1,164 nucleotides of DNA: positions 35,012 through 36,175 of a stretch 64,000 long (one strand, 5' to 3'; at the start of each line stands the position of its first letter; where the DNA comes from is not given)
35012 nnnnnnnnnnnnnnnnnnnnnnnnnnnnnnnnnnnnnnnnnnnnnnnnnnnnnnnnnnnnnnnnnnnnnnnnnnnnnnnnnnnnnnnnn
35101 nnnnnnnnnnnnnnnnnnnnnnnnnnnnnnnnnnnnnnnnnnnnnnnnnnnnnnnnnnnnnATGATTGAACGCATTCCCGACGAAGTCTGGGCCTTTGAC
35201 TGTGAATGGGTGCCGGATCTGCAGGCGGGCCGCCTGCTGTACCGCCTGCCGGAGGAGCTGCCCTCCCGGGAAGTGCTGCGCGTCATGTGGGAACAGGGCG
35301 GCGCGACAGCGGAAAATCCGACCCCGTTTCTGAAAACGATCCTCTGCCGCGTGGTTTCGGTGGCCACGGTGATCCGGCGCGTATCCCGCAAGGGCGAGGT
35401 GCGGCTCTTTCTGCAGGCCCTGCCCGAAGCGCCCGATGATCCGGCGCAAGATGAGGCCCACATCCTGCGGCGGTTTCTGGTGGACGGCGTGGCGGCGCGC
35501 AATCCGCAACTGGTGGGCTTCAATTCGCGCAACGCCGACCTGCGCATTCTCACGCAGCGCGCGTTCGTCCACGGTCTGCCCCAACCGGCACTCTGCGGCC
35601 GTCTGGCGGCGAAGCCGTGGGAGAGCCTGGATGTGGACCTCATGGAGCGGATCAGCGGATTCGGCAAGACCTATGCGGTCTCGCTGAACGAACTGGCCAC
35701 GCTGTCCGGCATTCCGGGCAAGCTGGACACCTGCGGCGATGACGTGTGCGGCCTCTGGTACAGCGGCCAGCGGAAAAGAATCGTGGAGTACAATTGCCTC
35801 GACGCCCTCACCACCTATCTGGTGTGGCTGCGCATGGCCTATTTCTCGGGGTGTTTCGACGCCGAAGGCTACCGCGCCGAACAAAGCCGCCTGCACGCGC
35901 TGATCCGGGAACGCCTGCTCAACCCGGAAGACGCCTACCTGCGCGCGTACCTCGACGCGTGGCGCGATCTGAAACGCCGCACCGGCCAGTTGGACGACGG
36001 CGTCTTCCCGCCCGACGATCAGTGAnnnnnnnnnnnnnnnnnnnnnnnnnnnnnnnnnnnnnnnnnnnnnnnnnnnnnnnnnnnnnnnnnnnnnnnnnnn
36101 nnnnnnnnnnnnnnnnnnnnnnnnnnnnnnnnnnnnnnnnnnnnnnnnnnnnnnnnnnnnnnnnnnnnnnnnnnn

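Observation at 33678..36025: Translationally coupled PPP-family phosphoesterase (with TM + unknown C-domain) and PolB-like DEDDy 3'-5' exonuclease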

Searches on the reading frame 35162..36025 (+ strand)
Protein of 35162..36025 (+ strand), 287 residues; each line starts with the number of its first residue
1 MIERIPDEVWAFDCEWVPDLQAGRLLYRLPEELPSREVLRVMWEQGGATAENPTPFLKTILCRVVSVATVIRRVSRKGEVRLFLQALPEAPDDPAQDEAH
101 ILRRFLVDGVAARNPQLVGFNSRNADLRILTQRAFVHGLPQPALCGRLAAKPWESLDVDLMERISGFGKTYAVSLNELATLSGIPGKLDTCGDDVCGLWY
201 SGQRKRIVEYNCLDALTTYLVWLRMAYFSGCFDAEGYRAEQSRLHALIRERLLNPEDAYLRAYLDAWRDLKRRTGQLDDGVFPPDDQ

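Call 3: search_protein_families(library=pfam, proteins=[window:35162-36025:+], max_evalue=0.1)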
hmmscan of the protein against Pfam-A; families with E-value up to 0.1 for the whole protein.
window:35162-36025:+ (287 aa): 1 family
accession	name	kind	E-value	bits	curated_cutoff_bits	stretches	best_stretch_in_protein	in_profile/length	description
PF10108.15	DNA_pol_B_exo2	-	6.2e-46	157.2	24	1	55-267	2-213/213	Predicted 3'-5' exonuclease related to the exonuclease domain of PolB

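Call 4: search_protein_families(library=ncbifam, proteins=[window:35162-36025:+], max_evalue=0.1)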
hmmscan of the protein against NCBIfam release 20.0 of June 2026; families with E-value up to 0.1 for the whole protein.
window:35162-36025:+ (287 aa): 0 families

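Call 9: find_homologous_proteins(query=window:35162-36025:+)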
Query window:35162-36025:+ (287 aa): 1314 proteins with E <= 0.001 among 5162 candidates; the best 120 are listed.
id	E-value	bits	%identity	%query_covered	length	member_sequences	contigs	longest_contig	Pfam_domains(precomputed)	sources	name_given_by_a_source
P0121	8.3e-179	611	91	100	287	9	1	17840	PF10108.16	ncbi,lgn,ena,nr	ncbi:MAG TPA: 3'-5' exonuclease [Kiritimatiellia bacterium]|nr:3'-5' exonuclease [Kiritimatiellia ba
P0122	7.2e-154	529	80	100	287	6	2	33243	PF10108.16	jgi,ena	-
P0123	2.6e-151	521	79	99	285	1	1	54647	PF10108.16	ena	-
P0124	1.3e-150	519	76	100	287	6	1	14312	PF10108.16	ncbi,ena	-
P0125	6.1e-150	516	78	99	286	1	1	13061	PF10108.16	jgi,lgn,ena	-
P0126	2.1e-149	515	78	99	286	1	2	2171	PF10108.16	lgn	-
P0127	2.3e-149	515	77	100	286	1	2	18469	PF10108.16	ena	-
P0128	7.2e-149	513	78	99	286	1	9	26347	PF10108.16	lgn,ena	-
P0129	1.0e-148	512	78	99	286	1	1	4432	PF10108.16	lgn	-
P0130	1.5e-148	512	78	99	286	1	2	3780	PF10108.16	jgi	-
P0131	2.5e-148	511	77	99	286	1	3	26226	PF10108.16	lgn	-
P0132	2.7e-148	511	77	99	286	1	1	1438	PF10108.16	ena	-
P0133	3.2e-148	511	76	100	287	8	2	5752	PF10108.16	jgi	-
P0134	4.7e-148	510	78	99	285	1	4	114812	PF10108.16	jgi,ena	-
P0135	2.5e-147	508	76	99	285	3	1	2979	PF10108.16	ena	-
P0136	3.2e-147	508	77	99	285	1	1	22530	PF10108.16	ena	-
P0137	7.6e-147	506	76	100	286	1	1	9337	PF10108.16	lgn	-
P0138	8.9e-147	506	77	99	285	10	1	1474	PF10108.16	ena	-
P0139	9.3e-146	503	77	98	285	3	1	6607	PF10108.16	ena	-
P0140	1.4e-145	502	76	99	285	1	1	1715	PF10108.16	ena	-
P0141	1.5e-145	502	75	99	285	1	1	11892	PF10108.16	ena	-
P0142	1.5e-145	502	77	99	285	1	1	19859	PF10108.16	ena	-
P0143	2.6e-145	501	74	100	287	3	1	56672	PF10108.16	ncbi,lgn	-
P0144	4.7e-145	500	75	100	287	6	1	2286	PF10108.16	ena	-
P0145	6.2e-145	500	76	99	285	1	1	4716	PF10108.16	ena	-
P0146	1.2e-144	499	75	99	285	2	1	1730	PF10108.16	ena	-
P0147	1.8e-144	499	75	99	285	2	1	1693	PF10108.16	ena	-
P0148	2.2e-144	498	76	99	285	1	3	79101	PF10108.16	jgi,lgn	jgi:hypothetical protein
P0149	5.0e-144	497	75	99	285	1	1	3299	PF10108.16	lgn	-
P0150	5.4e-144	497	75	100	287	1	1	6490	PF10108.16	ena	-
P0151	5.8e-144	497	74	100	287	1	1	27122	PF10108.16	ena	-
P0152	6.9e-144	497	75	99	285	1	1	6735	PF10108.16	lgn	-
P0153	9.4e-144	496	74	99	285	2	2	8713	PF10108.16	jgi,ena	-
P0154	1.0e-143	496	76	98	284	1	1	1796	PF10108.16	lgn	-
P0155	2.6e-143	495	76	98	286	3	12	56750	PF10108.16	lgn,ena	-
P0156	4.0e-143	494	75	100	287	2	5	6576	PF10108.16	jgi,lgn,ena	-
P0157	4.1e-143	494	74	99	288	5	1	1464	PF10108.16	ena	-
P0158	6.9e-143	493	74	99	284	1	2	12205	PF10108.16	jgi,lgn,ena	-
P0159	1.1e-142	493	74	100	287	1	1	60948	PF10108.16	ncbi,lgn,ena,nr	ncbi:MAG: 3'-5' exonuclease [Kiritimatiellae bacterium]|nr:3'-5' exonuclease [Kiritimatiellia bacter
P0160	1.5e-142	492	75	99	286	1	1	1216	PF10108.16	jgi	jgi:predicted PolB exonuclease-like 3'-5' exonuclease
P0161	1.6e-142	492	74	100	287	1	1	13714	PF10108.16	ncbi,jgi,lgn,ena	-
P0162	2.2e-142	492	74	98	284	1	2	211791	PF10108.16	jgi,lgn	jgi:hypothetical protein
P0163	3.7e-142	491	74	100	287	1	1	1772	PF10108.16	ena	-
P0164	9.5e-142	490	75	99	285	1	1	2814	PF10108.16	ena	-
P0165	1.1e-141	489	75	98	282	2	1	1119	PF10108.16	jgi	-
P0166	2.9e-141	488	73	99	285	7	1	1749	PF10108.16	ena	-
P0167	3.9e-141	488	74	98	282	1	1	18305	PF10108.16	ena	-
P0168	5.2e-141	487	74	98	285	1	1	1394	PF10108.16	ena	-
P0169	1.7e-140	486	74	99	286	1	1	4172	PF10108.16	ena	-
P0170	1.8e-140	485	73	100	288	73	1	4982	PF10108.16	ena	-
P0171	2.3e-140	485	72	100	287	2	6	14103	PF10108.16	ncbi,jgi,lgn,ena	-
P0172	3.1e-140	485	74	98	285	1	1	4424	PF10108.16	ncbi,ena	-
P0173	4.1e-140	484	74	99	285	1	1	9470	PF10108.16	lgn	-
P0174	5.6e-140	484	74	98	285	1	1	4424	PF10108.16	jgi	jgi:predicted PolB exonuclease-like 3'-5' exonuclease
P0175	1.3e-139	483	72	98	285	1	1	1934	PF10108.16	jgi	-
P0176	1.3e-139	483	73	98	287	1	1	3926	PF10108.16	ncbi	-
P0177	1.4e-139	483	74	98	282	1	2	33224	PF10108.16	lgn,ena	-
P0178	1.7e-139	482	74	98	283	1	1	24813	PF10108.16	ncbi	-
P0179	5.2e-139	481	73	99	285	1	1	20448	PF10108.16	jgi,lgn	-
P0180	1.1e-138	480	74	99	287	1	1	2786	PF10108.16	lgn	-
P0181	1.2e-138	479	73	98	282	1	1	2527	PF10108.16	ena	-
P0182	2.2e-138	479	73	98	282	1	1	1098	PF10108.16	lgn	-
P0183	2.2e-138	479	73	98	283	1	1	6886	PF10108.16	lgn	-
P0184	2.4e-138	478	74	98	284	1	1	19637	PF10108.16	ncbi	-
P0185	3.1e-138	478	73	99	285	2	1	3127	PF10108.16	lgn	-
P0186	3.3e-138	478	73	100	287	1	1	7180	PF10108.16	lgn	-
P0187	5.6e-138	477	74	99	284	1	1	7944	PF10108.16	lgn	-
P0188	8.0e-138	477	72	100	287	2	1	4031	PF10108.16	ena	-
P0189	3.8e-137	474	72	99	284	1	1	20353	PF10108.16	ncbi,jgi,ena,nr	ncbi:MAG: 3'-5' exonuclease [Kiritimatiellae bacterium]|nr:3'-5' exonuclease [Kiritimatiellia bacter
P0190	4.0e-137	474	73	98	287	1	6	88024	PF10108.16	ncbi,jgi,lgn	jgi:predicted PolB exonuclease-like 3'-5' exonuclease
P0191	4.7e-137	474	72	100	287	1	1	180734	PF10108.16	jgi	jgi:predicted PolB exonuclease-like 3'-5' exonuclease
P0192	6.1e-137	474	73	98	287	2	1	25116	PF10108.16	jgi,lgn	jgi:hypothetical protein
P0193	6.7e-137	474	72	100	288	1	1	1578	PF10108.16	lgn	-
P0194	8.1e-137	473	71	98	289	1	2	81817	PF10108.16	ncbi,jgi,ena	-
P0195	1.0e-136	473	73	99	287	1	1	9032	PF10108.16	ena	-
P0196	1.1e-136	473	73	99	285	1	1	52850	PF10108.16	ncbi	-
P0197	1.0e-135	470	75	98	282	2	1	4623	PF10108.16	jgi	-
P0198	1.6e-135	469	70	98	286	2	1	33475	PF10108.16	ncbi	-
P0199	2.2e-135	469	71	100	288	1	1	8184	PF10108.16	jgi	jgi:predicted PolB exonuclease-like 3'-5' exonuclease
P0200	3.7e-135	468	72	100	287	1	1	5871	PF10108.16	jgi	jgi:predicted PolB exonuclease-like 3'-5' exonuclease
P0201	2.0e-134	466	70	98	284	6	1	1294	PF10108.16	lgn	-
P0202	3.3e-134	465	71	98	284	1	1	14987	PF10108.16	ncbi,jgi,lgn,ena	-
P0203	4.6e-134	464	71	98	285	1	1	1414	PF10108.16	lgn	-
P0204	5.5e-134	464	72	98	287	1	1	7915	PF10108.16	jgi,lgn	jgi:predicted PolB exonuclease-like 3'-5' exonuclease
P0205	3.8e-133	461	70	98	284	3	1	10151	PF10108.16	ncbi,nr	ncbi:MAG: 3'-5' exonuclease [Kiritimatiellae bacterium]|nr:3'-5' exonuclease [Kiritimatiellia bacter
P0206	1.1e-132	460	73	98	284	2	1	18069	PF10108.16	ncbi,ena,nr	ncbi:MAG: 3'-5' exonuclease [Kiritimatiellaeota bacterium]|nr:3'-5' exonuclease [Kiritimatiellota ba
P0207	2.2e-132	459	72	98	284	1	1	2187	PF10108.16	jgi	-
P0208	5.8e-132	457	69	98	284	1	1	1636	PF10108.16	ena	-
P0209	1.3e-131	456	73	98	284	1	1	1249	PF10108.16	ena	-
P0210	5.4e-131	454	72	98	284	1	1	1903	PF10108.16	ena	-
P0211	9.0e-131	454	70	100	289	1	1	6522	PF10108.16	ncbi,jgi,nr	ncbi:MAG: 3'-5' exonuclease [Verrucomicrobiota bacterium]|jgi:predicted PolB exonuclease-like 3'-5' 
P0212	4.4e-130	451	71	98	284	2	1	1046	PF10108.16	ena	-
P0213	1.1e-129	450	71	98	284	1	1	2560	PF10108.16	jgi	jgi:predicted PolB exonuclease-like 3'-5' exonuclease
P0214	2.9e-129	449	72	98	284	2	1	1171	PF10108.16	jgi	jgi:predicted PolB exonuclease-like 3'-5' exonuclease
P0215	3.0e-129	449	71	98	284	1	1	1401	PF10108.16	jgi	jgi:predicted PolB exonuclease-like 3'-5' exonuclease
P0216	1.6e-128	446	70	98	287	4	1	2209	PF10108.16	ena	-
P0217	2.5e-128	446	71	98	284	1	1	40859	PF10108.16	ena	-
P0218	2.6e-128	445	70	98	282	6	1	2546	PF10108.16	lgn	-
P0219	4.7e-128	445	70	98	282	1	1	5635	PF10108.16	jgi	jgi:predicted PolB exonuclease-like 3'-5' exonuclease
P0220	4.8e-128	445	70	98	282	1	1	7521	PF10108.16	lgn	-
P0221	4.8e-128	445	70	98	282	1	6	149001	PF10108.16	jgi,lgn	jgi:predicted PolB exonuclease-like 3'-5' exonuclease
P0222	6.4e-128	444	71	98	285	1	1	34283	PF10108.16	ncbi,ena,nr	ncbi:MAG: 3'-5' exonuclease [Kiritimatiellaeota bacterium]|nr:3'-5' exonuclease [Kiritimatiellota ba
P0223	6.6e-128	444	70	98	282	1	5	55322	PF10108.16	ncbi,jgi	jgi:predicted PolB exonuclease-like 3'-5' exonuclease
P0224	3.7e-127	442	69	98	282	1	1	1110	PF10108.16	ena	-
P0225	4.0e-127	442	70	98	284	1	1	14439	PF10108.16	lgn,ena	-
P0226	1.1e-126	440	66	98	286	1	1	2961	PF10108.16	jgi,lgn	jgi:predicted PolB exonuclease-like 3'-5' exonuclease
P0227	1.2e-126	440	67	99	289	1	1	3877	PF10108.16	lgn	-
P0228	1.7e-126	440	69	98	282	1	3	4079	PF10108.16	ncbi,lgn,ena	-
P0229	3.0e-126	439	69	98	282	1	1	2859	PF10108.16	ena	-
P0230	3.0e-126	439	69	98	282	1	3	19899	PF10108.16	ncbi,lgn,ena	ncbi:MAG: 3'-5' exonuclease [bacterium]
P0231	3.0e-126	439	68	98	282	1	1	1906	PF10108.16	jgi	jgi:3'-5' exonuclease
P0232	3.1e-126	439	69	98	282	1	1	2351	PF10108.16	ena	-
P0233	4.1e-126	438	69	98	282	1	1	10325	PF10108.16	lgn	-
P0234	4.1e-126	438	69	98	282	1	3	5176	PF10108.16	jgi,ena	jgi:predicted PolB exonuclease-like 3'-5' exonuclease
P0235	5.1e-126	438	80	82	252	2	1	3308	PF10108.16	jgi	-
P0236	5.6e-126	438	68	98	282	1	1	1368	PF10108.16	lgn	-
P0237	5.7e-126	438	69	98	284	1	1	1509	PF10108.16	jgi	-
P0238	1.1e-125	437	70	98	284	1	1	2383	PF10108.16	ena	-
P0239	1.5e-125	436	68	98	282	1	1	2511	PF10108.16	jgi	jgi:predicted PolB exonuclease-like 3'-5' exonuclease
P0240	1.5e-125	436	68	98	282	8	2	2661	PF10108.16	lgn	-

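Call 19: search_solved_structures(query=window:35162-36025:+, max_evalue=1, show_alignments=2)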
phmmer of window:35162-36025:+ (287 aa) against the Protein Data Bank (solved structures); distinct sequences matched with E-value up to 1: 0.

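Call 22: search_protein_representatives(protein=window:35162-36025:+)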
Query: 287 residues. Proteins with E-value up to 0.001 (for the whole library): 1345; up to 1e-10: 355; up to 1e-30: 76. The best 150 are listed.
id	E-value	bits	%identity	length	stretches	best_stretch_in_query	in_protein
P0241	1.5e-94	333.0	76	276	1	1-188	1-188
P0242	4.8e-84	298.5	53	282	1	8-271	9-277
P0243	7.3e-73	261.8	51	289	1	1-272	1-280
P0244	5.2e-64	232.7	50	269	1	5-270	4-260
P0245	3.4e-61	223.5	48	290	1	1-270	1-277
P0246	9.9e-59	215.4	47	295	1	8-271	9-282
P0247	1.1e-57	212.0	49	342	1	5-240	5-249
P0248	2.5e-57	210.8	45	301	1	1-273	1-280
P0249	6.0e-56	206.2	42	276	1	2-269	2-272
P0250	2.1e-52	194.6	46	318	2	54-271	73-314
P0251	2.9e-52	194.1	49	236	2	1-167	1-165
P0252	3.0e-52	194.1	48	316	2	28-271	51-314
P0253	1.1e-50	189.0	43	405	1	4-276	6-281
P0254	2.0e-50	188.1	76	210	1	1-113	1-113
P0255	2.6e-50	187.7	40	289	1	1-272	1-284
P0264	1.3e-44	169.0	39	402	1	5-272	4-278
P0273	1.3e-41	159.2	38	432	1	3-273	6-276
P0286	4.2e-37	144.4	40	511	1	1-271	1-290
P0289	1.1e-36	143.0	38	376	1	5-269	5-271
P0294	3.5e-35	138.1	38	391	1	1-276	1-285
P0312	1.1e-31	126.6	38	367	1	7-269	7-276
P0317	2.1e-30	122.4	37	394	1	2-271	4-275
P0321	1.3e-29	119.8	38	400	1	37-271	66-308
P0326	4.2e-29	118.1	38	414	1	1-268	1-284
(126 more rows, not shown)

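Call 32: find_related_loci(query=A4, collection=genome_contigs, flank=6000)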
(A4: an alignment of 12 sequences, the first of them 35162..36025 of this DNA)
Query A4 (287 aa) in genome_contigs; peptide patterns used: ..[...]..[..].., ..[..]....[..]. (x = any residue, [..] = any of these).
599 stretches matched a pattern (row limit reached: there are more); 571 encode a relative of the query (tblastn E <= 1e-3); the best 80 are kept; 80 distinct loci.
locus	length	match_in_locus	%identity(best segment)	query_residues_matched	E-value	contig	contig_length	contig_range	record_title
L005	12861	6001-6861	91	1-287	6e-178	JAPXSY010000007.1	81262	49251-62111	MAG: Kiritimatiellia bacterium isolate binned_ad_9.220 NODE_272_length_81262_cov_4.216861, whole genome shotgun sequence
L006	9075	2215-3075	78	1-287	7e-150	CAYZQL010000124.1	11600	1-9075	MAG TPA_asm: uncultured Lentisphaeraceae bacterium isolate SRP192927_co1_1047 genome assembly, contig: NODE_13128_length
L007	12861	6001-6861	74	1-287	4e-148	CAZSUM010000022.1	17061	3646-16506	MAG TPA_asm: uncultured Lentisphaeraceae bacterium isolate SRP192927_co3_868 genome assembly, contig: NODE_7486_length_1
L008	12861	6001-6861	75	1-287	8e-148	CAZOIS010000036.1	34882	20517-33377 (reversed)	MAG TPA_asm: uncultured Lentisphaeraceae bacterium isolate SRP220891_co1_81 genome assembly, contig: NODE_2402_length_34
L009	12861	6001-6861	75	1-287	1e-146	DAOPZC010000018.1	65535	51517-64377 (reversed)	MAG TPA_asm: Kiritimatiellia bacterium isolate AMR_MDS_1298 NODE_290_length_65535_cov_19.008308, whole genome shotgun se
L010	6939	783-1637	74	1-285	4e-146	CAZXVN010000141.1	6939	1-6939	MAG TPA_asm: uncultured Lentisphaeraceae bacterium isolate binchicken_co18_76 genome assembly, contig: k141_3977953, who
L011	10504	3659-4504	76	1-282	5e-145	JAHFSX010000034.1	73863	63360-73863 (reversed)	MAG: Verrucomicrobia bacterium isolate nzgw607 NODE_179_length_73864_cov_5.726618, whole genome shotgun sequence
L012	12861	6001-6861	74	1-287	1e-144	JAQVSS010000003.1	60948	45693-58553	MAG: Kiritimatiellae bacterium isolate STF1_28 NODE_897_length_60948_cov_4.939955_Sandtown_F1, whole genome shotgun sequ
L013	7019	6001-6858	74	1-286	8e-143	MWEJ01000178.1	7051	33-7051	MAG: Verrucomicrobia bacterium ADurb.Bin070 BWX70_contig000178, whole genome shotgun sequence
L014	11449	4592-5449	73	1-286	3e-142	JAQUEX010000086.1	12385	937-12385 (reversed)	MAG: Kiritimatiellae bacterium isolate STCSWMC_188 NODE_14662_length_12385_cov_16.250367_ST_CSWMC, whole genome shotgun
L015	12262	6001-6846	74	1-282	1e-140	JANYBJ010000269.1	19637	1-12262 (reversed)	MAG: bacterium isolate GL140_5_metabat_74_sub GL140_5_k141_947427, whole genome shotgun sequence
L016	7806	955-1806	72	1-284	2e-140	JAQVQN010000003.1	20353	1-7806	MAG: Kiritimatiellae bacterium isolate STF1_228 NODE_6466_length_20353_cov_3.443044_Sandtown_F1, whole genome shotgun se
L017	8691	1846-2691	73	1-282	2e-140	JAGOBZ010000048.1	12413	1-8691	MAG: Kiritimatiellae bacterium isolate Go_SlDig_bin_208 Go_SlDig_15190_length_12413_cov_6.990070, whole genome shotgun s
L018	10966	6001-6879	72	1-286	3e-140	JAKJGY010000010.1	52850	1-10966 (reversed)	MAG: Verrucomicrobia bacterium isolate UR.bin231 UR_contig_1235, whole genome shotgun sequence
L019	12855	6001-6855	72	1-285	5e-140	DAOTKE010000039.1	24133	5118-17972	MAG TPA_asm: Kiritimatiellia bacterium isolate AMR_MDS_2981 NODE_2428_length_24133_cov_14.230584, whole genome shotgun s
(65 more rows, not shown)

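Call 41: search_protein_families(library=padloc, proteins=[window:35162-36025:+], max_evalue=0.01)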
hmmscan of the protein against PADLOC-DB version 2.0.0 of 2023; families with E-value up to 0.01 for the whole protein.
window:35162-36025:+ (287 aa): 0 families

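Call 50: search_protein_families(library=pfam, proteins=[P0253, P0264, P0273, P0286, P0289, P0294, P0312, P0317, P0321, P0326], max_evalue=0.001)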
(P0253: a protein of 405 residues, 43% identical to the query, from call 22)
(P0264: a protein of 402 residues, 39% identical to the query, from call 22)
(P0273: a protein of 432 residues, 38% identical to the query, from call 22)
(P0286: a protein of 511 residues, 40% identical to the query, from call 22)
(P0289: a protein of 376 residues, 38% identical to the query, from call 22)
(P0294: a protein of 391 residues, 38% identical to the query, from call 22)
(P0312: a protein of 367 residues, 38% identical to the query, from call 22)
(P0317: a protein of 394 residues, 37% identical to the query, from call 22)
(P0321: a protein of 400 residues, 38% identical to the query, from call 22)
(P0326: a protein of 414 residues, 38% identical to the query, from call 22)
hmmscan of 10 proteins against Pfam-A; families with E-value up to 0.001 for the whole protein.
P0253 (405 aa): 1 family
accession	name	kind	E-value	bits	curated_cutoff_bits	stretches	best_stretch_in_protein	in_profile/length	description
PF10108.15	DNA_pol_B_exo2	-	5.6e-52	177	24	1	58-272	3-213/213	Predicted 3'-5' exonuclease related to the exonuclease domain of PolB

P0264 (402 aa): 1 family
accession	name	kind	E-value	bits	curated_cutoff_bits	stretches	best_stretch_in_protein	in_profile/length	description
PF10108.15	DNA_pol_B_exo2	-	1.5e-41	142.9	24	1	54-273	2-213/213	Predicted 3'-5' exonuclease related to the exonuclease domain of PolB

P0273 (432 aa): 1 family
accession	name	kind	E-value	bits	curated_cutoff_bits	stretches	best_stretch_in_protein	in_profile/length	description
PF10108.15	DNA_pol_B_exo2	-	2.2e-48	165.2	24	1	59-270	3-213/213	Predicted 3'-5' exonuclease related to the exonuclease domain of PolB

P0286 (511 aa): 1 family
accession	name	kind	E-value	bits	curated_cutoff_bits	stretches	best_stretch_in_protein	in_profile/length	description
PF10108.15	DNA_pol_B_exo2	-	3e-46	158.2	24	1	58-286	3-213/213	Predicted 3'-5' exonuclease related to the exonuclease domain of PolB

P0289 (376 aa): 1 family
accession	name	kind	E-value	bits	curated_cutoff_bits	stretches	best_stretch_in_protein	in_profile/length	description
PF10108.15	DNA_pol_B_exo2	-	2.2e-44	152.1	24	1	54-269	2-213/213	Predicted 3'-5' exonuclease related to the exonuclease domain of PolB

P0294 (391 aa): 1 family
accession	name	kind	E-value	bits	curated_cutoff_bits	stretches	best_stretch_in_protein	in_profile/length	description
PF10108.15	DNA_pol_B_exo2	-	1.2e-45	156.2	24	1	57-278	2-213/213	Predicted 3'-5' exonuclease related to the exonuclease domain of PolB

P0312 (367 aa): 1 family
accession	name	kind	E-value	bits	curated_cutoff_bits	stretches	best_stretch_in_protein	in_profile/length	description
PF10108.15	DNA_pol_B_exo2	-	2.1e-46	158.7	24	1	55-274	2-213/213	Predicted 3'-5' exonuclease related to the exonuclease domain of PolB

P0317 (394 aa): 3 families
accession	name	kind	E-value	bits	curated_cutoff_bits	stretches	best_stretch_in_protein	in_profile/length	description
PF10108.15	DNA_pol_B_exo2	-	1.5e-46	159.2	24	1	62-271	4-213/213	Predicted 3'-5' exonuclease related to the exonuclease domain of PolB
PF13482.12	RNase_H_2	-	3.5e-06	27.5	22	1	88-227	36-160/165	RNase_H superfamily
PF03104.25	DNA_pol_B_exo1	-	9.8e-05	22.3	23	1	95-142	142-191/242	DNA polymerase family B, exonuclease domain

P0321 (400 aa): 1 family
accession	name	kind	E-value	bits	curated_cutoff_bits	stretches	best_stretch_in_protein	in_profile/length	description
PF10108.15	DNA_pol_B_exo2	-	1.6e-46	159.2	24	1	84-304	2-213/213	Predicted 3'-5' exonuclease related to the exonuclease domain of PolB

P0326 (414 aa): 1 family
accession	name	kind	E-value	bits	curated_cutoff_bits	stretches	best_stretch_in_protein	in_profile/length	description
PF10108.15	DNA_pol_B_exo2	-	4.5e-40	138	24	1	64-283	2-213/213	Predicted 3'-5' exonuclease related to the exonuclease domain of PolB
